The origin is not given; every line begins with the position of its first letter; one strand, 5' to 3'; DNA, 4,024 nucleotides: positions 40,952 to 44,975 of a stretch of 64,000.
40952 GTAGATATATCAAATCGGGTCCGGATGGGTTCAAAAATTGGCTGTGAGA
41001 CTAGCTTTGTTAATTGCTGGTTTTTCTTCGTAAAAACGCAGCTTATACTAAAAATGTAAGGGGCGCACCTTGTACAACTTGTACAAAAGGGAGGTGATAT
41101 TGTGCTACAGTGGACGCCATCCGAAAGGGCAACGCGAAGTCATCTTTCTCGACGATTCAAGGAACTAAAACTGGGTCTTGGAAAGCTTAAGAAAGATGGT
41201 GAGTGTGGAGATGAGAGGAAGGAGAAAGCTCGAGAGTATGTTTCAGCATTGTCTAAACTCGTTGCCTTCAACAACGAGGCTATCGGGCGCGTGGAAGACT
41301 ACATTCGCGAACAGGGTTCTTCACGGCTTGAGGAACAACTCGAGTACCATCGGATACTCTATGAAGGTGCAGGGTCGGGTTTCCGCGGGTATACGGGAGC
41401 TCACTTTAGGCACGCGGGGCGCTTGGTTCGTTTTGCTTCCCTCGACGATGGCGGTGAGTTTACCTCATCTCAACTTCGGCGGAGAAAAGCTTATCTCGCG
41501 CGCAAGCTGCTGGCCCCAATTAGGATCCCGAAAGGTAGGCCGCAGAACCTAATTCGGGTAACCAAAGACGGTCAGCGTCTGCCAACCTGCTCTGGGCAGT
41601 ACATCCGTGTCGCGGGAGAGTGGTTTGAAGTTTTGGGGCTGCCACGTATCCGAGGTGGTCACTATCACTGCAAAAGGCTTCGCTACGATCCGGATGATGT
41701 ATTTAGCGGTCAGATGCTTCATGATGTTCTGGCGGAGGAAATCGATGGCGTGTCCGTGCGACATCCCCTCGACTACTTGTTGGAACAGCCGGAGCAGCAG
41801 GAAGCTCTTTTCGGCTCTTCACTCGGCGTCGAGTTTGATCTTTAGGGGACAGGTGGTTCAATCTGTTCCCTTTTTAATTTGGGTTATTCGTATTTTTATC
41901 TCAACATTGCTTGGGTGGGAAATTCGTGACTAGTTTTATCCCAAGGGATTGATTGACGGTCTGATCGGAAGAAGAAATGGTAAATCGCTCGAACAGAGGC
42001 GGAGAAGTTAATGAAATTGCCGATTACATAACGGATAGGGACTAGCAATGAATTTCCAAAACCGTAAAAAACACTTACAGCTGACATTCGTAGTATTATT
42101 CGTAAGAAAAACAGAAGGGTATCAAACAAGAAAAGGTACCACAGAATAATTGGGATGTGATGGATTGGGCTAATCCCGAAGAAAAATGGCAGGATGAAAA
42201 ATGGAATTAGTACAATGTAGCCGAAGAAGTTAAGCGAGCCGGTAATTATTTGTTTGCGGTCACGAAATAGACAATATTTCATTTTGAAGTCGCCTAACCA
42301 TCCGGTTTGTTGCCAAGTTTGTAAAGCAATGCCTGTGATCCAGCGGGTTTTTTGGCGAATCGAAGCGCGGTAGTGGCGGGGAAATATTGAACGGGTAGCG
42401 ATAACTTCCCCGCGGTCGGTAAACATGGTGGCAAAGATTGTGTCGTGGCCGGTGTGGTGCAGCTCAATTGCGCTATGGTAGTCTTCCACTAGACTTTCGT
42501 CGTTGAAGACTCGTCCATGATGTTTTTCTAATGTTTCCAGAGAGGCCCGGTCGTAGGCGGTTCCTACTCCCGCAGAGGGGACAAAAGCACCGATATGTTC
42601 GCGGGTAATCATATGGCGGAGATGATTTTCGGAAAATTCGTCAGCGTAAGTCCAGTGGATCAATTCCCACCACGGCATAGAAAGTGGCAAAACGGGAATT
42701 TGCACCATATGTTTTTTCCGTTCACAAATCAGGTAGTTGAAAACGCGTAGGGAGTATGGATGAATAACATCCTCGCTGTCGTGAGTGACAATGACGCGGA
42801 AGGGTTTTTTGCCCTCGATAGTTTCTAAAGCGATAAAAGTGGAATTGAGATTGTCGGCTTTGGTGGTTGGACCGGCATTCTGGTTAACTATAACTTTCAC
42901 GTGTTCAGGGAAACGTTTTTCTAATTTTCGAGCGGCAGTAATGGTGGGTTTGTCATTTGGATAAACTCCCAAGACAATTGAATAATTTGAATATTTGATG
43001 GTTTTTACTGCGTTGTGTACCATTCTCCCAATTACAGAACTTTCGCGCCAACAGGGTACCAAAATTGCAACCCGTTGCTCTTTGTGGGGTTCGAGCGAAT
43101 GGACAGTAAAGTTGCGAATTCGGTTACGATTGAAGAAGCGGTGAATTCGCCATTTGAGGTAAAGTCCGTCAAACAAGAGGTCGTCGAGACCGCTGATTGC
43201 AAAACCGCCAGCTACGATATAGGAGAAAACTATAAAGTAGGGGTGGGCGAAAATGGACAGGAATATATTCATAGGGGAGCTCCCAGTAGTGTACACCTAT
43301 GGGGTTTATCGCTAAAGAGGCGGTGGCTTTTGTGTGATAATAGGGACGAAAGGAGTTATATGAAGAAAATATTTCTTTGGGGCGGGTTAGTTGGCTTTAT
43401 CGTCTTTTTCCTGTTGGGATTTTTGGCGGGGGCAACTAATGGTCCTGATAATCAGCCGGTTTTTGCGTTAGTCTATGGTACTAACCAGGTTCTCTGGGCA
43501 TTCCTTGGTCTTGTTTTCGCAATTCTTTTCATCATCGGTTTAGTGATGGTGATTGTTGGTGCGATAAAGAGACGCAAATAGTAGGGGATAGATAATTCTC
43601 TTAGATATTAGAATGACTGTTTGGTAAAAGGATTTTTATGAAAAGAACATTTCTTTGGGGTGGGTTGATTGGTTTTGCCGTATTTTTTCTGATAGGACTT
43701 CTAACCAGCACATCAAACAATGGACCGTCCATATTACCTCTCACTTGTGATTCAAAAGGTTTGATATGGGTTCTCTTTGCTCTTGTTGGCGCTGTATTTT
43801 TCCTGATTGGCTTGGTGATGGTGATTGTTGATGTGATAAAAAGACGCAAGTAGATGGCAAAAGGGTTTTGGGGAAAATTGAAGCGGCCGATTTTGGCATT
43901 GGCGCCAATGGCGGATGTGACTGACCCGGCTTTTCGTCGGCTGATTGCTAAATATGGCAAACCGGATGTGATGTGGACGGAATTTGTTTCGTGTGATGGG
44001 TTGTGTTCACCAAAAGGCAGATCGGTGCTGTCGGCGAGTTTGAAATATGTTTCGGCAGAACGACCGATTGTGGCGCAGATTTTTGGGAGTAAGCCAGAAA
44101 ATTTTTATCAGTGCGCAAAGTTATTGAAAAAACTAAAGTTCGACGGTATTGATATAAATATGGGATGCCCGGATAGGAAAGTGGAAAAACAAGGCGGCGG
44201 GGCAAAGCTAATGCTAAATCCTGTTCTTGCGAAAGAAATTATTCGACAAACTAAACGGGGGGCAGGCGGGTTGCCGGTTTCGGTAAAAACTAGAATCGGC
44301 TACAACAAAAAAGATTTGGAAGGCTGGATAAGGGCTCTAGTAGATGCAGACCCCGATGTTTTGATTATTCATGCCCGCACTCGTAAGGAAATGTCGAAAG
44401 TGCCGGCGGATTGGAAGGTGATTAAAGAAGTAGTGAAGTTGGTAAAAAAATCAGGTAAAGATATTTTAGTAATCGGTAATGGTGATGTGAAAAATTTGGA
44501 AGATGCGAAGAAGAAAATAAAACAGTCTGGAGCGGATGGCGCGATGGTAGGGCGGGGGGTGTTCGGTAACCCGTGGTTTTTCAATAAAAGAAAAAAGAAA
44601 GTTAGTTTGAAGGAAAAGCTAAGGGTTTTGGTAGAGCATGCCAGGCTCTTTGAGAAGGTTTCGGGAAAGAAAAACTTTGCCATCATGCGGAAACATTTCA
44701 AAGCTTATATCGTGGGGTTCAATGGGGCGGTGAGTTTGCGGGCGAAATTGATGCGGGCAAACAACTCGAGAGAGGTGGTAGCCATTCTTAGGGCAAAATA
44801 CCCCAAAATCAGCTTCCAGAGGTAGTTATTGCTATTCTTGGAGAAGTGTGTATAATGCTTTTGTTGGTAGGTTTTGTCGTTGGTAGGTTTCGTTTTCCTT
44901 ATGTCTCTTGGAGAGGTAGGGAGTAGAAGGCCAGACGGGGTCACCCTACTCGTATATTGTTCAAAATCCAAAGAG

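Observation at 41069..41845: GC-rich orphan ORF preceded by tandem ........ palindromes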

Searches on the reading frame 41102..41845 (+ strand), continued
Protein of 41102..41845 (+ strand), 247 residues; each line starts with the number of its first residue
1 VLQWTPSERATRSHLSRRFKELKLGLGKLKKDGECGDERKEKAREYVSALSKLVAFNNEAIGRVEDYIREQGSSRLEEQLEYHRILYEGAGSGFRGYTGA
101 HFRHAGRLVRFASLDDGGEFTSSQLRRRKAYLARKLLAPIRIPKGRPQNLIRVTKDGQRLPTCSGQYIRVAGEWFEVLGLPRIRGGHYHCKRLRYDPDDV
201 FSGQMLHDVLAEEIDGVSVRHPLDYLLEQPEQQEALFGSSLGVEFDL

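Call 69: search_solved_structures(query=A2, max_evalue=10)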
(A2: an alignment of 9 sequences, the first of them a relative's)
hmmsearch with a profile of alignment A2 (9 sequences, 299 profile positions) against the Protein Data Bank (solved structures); distinct sequences matched with E-value up to 10: 18.
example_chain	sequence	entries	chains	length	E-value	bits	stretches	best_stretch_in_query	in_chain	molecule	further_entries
1eig_A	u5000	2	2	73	0.053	16.2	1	20-70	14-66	EOTAXIN-2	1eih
1r05_A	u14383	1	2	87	0.13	14.9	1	21-86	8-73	Max protein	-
5eyo_A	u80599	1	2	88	0.34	13.5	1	21-88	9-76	Protein max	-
6g6j_B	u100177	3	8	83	0.39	13.3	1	21-86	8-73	Protein max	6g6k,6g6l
1an2_A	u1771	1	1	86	0.41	13.3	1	21-88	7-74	PROTEIN (TRANSCRIPTION FACTOR MAX (TF MAX))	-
1nkp_B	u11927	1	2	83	0.52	12.9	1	21-86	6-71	Max protein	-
7zd6_e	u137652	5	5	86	0.76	12.4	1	20-87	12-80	NADH dehydrogenase [ubiquinone] 1 alpha subcomplex subunit 2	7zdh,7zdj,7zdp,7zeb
9w2u_S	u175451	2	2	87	0.77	12.4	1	20-87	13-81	NADH dehydrogenase [ubiquinone] 1 alpha subcomplex subunit 2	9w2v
3qku_A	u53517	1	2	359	0.85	12.2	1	25-105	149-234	DNA double-strand break repair rad50 ATPase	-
8zo8_A2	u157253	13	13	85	0.89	12.2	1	20-85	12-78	NADH dehydrogenase [ubiquinone] 1 alpha subcomplex subunit 2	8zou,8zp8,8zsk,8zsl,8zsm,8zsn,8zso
7v2c_F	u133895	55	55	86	0.9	12.2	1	20-86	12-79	NADH dehydrogenase [ubiquinone] 1 alpha subcomplex subunit 2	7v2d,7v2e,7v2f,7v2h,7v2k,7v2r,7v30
5lc5_S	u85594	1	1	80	0.95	12.1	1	20-84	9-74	NADH dehydrogenase [ubiquinone] 1 alpha subcomplex subunit 2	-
5lnk_e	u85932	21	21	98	1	12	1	20-87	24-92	Mitochondrial complex I, B8 subunit | NADH dehydrogenase [ubiquinone] 1 alpha subcomplex subunit 2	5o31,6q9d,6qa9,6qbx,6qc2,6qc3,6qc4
5ldw_S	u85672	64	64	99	1.1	11.9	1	20-87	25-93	NADH dehydrogenase [ubiquinone] 1 alpha subcomplex subunit 2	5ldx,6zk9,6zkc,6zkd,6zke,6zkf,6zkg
5gpn_n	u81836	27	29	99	1.1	11.8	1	20-86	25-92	NADH dehydrogenase [ubiquinone] 1 alpha subcomplex subunit 2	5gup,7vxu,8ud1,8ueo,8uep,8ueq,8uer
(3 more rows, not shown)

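Call 79: list_cluster_members(proteins=[P0001, P0002, P0003])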
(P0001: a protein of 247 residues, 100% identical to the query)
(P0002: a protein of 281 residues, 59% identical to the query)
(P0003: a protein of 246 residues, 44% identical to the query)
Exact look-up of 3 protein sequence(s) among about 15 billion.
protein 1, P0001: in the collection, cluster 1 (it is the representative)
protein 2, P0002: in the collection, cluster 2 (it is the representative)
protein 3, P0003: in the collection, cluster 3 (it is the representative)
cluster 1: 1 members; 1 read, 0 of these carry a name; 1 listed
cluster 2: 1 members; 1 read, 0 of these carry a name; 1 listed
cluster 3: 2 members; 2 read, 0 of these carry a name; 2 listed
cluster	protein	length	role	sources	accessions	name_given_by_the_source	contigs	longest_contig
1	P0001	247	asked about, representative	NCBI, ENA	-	-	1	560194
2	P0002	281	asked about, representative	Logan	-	-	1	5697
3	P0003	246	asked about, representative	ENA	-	-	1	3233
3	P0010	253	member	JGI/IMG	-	-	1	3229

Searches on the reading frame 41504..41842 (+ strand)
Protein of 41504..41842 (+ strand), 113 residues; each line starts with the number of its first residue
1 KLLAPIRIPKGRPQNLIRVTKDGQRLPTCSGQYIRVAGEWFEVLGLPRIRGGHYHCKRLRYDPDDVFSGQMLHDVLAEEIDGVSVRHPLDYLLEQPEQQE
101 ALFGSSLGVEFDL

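Call 53: predict_structure(alignment_id=A3)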
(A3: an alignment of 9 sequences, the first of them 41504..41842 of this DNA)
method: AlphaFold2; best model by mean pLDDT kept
length: 113 residues; sequences in the alignment: 9
mean_pLDDT: 69.9   pTM: 0.60
mean pLDDT of the five models: 69.9, 69.3, 64.2, 62.8, 53.6
residues with pLDDT >= 90: 7; 70-90: 54; 50-70: 32; < 50: 20
segments of 3 or more residues with pLDDT < 50: 1-5, 9-12, 105-113
pLDDT, mean of each block of 10 residues (from residue 1): 45 68 88 89 82 81 56 82 83 56 49 33
secondary structure, 60 per line:
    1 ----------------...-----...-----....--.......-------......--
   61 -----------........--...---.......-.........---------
elements in order: E17-19 E25-27 E33-36 E39-45 E53-58 E72-76 E82-84 H88-94 H96-104

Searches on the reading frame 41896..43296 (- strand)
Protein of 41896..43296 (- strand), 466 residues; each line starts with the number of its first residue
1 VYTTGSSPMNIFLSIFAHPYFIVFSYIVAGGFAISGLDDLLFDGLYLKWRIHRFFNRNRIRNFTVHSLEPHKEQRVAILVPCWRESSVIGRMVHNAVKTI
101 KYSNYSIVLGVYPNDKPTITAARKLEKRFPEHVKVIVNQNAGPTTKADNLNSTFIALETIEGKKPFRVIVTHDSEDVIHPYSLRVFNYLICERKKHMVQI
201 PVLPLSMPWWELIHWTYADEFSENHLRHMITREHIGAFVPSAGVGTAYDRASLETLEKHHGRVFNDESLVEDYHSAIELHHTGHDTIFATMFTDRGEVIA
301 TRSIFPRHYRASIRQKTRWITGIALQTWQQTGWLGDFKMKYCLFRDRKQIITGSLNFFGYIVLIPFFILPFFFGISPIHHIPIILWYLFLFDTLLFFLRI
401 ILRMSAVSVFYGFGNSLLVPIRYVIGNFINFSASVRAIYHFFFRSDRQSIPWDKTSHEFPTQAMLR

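Call 6: search_protein_families(library=pfam, proteins=[window:41896-43296:-], max_evalue=0.01)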
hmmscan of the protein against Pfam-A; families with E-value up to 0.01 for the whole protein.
window:41896-43296:- (466 aa): 2 families
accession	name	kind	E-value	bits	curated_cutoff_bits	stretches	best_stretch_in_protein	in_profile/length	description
PF13641.12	Glyco_tranf_2_3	-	6e-43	147.9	27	1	75-322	2-230/230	Glycosyltransferase like family 2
PF13632.12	Glyco_trans_2_3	-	2.5e-24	86.7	27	1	168-373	1-196/198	Glycosyl transferase family group 2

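Call 7: search_protein_families(library=ncbifam, proteins=[window:41896-43296:-], max_evalue=0.01)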
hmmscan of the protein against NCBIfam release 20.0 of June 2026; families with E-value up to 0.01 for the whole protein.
window:41896-43296:- (466 aa): 9 families
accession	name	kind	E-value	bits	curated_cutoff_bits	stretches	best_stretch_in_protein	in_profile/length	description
NF011305.0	PRK14716.1-3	equivalog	1.1e-113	381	409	1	27-462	11-458/486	glycosyl transferase family protein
NF012033.0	PRK15489.1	equivalog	5.6e-109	365.2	537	1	27-465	23-486/703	glycosyl transferase family protein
NF008411.1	PRK11234.1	equivalog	3.7e-95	319.8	1170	1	27-461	15-474/723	cyclic di-3',5'-guanylate-activated glycosyltransferase NfrB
NF011307.0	PRK14716.1-5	equivalog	4.9e-92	309.2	431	1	29-460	25-450/464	glycosyl transferase family protein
NF011306.0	PRK14716.1-4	equivalog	4.3e-72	243.3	504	1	73-463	47-437/442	glycosyl transferase family protein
NF011304.0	PRK14716.1-2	equivalog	2.7e-71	241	604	1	28-463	15-466/502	glycosyl transferase family protein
NF053846.1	glyco_with_XrtP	equivalog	8.7e-06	24.7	520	1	249-323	232-298/440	XrtP-associated glycosyltransferase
TIGR03472.1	HpnI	equivalog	0.00028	19.8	310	1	67-292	34-248/373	bacteriohopanetetrol glucosamine biosynthesis glycosyltransferase HpnI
TIGR03937.1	PgaC_IcaA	equivalog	0.00062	18.8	422.3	1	56-153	26-120/407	poly-beta-1,6-N-acetyl-D-glucosamine synthase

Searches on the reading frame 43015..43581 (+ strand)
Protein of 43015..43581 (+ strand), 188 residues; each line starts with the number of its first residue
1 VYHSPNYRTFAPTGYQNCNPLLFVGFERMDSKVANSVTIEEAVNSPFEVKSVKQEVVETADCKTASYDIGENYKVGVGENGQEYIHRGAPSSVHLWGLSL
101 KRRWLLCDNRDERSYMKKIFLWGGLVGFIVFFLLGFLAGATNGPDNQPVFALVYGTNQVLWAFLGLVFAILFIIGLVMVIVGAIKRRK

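Call 6: search_protein_families(library=pfam, proteins=[window:43015-43581:+], max_evalue=0.01)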
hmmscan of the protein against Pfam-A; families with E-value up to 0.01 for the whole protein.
window:43015-43581:+ (188 aa): 1 family
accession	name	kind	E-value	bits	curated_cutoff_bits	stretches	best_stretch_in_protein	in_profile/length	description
PF07332.16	Phage_holin_3_6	-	0.00035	21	28.4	1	116-185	33-93/116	Putative Actinobacterial Holin-X, holin superfamily III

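Call 7: search_protein_families(library=ncbifam, proteins=[window:43015-43581:+], max_evalue=0.01)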
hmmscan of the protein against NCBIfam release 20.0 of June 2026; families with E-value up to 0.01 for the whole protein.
window:43015-43581:+ (188 aa): 1 family
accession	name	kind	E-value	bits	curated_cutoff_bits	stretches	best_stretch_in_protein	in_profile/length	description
NF033218.1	anchor_AmaP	equivalog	0.0066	16.2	55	1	122-187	8-73/166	alkaline shock response membrane anchor protein AmaP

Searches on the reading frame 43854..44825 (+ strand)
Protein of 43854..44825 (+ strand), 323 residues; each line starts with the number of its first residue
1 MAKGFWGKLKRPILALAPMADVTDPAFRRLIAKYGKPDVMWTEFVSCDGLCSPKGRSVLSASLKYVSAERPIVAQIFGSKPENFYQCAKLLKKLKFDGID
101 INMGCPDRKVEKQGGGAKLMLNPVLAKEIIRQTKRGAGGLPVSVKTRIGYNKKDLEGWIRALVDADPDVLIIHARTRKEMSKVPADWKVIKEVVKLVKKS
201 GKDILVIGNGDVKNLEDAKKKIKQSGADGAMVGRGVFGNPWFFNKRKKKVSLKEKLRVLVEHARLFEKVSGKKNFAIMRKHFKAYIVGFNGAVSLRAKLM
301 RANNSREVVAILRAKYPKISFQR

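Call 6: search_protein_families(library=pfam, proteins=[window:43854-44825:+], max_evalue=0.01)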
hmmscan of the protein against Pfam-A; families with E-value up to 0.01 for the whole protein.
window:43854-44825:+ (323 aa): 2 families
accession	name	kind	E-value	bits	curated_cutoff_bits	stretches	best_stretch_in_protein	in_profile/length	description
PF01207.24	Dus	-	7.9e-68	229.3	20.4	1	16-313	2-303/311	Dihydrouridine synthase (Dus)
PF01180.27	DHO_dh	-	1.8e-05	24.5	27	0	190-249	227-286/291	Dihydroorotate dehydrogenase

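Call 7: search_protein_families(library=ncbifam, proteins=[window:43854-44825:+], max_evalue=0.01)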
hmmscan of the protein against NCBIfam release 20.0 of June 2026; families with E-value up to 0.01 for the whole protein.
window:43854-44825:+ (323 aa): 12 families
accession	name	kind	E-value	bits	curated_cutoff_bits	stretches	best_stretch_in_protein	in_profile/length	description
TIGR00737.1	nifR3_yhdG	equivalog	1.3e-69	234.8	293.3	1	9-317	6-316/319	tRNA dihydrouridine synthase DusB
NF008774.0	PRK11815.1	equivalog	2.1e-42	145.3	269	1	10-305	11-313/337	tRNA dihydrouridine(20/20a) synthase DusA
TIGR00742.1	yjbN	subfamily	1.6e-35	123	397.2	1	14-300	3-296/318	tRNA dihydrouridine(20/20a) synthase DusA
NF007838.0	PRK10550.1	equivalog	2.8e-25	88.9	395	1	15-313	4-308/312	tRNA dihydrouridine(16) synthase DusC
TIGR00736.1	nifR3_rel_arch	hypoth_equivalog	1.1e-11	44.8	218.7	1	96-243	93-230/231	MJ0144 family RNA dihydrouridine synthase-like protein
NF005574.0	PRK07259.1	equivalog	2.5e-11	43.1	269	1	49-168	73-187/304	dihydroorotate dehydrogenase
TIGR01037.2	pyrD_sub1_fam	subfamily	2.8e-10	39.8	270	1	47-172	67-188/300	dihydroorotate dehydrogenase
NF006183.0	PRK08318.1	equivalog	0.00017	20.5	335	1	67-145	97-174/422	NAD-dependent dihydropyrimidine dehydrogenase subunit PreA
NF041011.1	dihydoor_dh_Arch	equivalog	0.00018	20.7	330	1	63-151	78-156/289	dihydroorotate dehydrogenase PyrD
NF003215.0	PRK04180.1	equivalog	0.002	17.6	395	0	169-239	175-245/298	pyridoxal 5'-phosphate synthase lyase subunit PdxS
NF005493.0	PRK07107.1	equivalog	0.0041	15.7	585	1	149-235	237-314/502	IMP dehydrogenase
TIGR00343.1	TIGR00343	equivalog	0.0051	16.4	438.45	0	178-238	173-233/287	pyridoxal 5'-phosphate synthase lyase subunit PdxS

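Call 49: find_related_loci(query=window:43854-44822:+, collection=genome_contigs, flank=10000)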
Query window:43854-44822:+ (323 aa) in genome_contigs; peptide patterns used: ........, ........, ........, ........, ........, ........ (x = any residue, [..] = any of these).
86 stretches matched a pattern; 15 encode a relative of the query (tblastn E <= 1e-3); 15 distinct loci.
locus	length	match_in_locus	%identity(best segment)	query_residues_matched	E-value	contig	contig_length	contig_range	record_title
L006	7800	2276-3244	91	1-323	0e+0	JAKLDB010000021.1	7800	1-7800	MAG: Patescibacteria group bacterium isolate RA.bin10 RA.bin10_21, whole genome shotgun sequence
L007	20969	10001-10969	90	1-323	0e+0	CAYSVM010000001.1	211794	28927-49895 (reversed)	MAG TPA_asm: uncultured Candidatus Saccharibacteria bacterium isolate SRP257756_co1_44 genome assembly, contig: NODE_7_l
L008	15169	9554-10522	91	1-323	0e+0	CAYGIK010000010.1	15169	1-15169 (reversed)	MAG TPA_asm: uncultured Candidatus Saccharibacteria bacterium isolate ERP113451_co2_194 genome assembly, contig: NODE_26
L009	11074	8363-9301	60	1-313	1e-127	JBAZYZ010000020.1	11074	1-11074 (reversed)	MAG: Candidatus Paceibacterota bacterium isolate SO_2017_GW1_94 NODE_22019_length_11074_cov_1.291769_OW334_2017, whole g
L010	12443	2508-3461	56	1-319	1e-121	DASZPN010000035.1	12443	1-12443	MAG TPA_asm: Candidatus Paceibacterota bacterium isolate SMAG_U5972 k141_243029, whole genome shotgun sequence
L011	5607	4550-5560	53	4-311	5e-115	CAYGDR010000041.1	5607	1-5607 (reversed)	MAG TPA_asm: uncultured Candidatus Saccharibacteria bacterium isolate ERP113451_co3_35 genome assembly, contig: NODE_140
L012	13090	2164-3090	55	4-312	3e-113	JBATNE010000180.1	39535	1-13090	MAG: Candidatus Zixiibacteriota bacterium isolate MFD10473_ilm_asm_bin15 k127_154022, whole genome shotgun sequence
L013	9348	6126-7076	54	4-313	1e-111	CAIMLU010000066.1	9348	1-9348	uncultured bacterium isolate Loclat_bin-20597 genome assembly, contig: bin-20597:66/66, whole genome shotgun sequence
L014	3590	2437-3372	55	6-314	2e-112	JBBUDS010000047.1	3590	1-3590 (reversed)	MAG: Patescibacteria group bacterium isolate H41-bin092_1 H41_bin092_1_000000000047, whole genome shotgun sequence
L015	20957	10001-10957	53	1-313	7e-108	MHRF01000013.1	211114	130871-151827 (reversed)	MAG: Candidatus Taylorbacteria bacterium RIFCSPHIGHO2_01_FULL_46_22b rifcsphigho2_01_scaffold_94, whole genome shotgun s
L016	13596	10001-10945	52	5-316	2e-106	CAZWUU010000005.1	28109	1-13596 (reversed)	MAG TPA_asm: uncultured Candidatus Saccharibacteria bacterium isolate SRP300315_co1_24 genome assembly, contig: NODE_864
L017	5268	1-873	55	26-316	2e-103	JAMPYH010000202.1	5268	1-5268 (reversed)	MAG: Candidatus Zixiibacteriota bacterium isolate R2F_R2FSRR_metabat.71 R2F_C9911, whole genome shotgun sequence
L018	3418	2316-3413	46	3-308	2e-102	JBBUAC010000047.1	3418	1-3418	MAG: Patescibacteria group bacterium isolate H52-bin012_1 H52_bin012_1_000000000047, whole genome shotgun sequence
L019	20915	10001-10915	59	4-308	8e-121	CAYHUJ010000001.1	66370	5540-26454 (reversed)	MAG TPA_asm: uncultured Candidatus Saccharibacteria bacterium isolate ERP119705_co16_137 genome assembly, contig: NODE_2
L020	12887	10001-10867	35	16-313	8e-47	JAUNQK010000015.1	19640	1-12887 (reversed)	MAG: Bacillota bacterium isolate S38M_St_49 NODE_556_length_19640_cov_9.721215, whole genome shotgun sequence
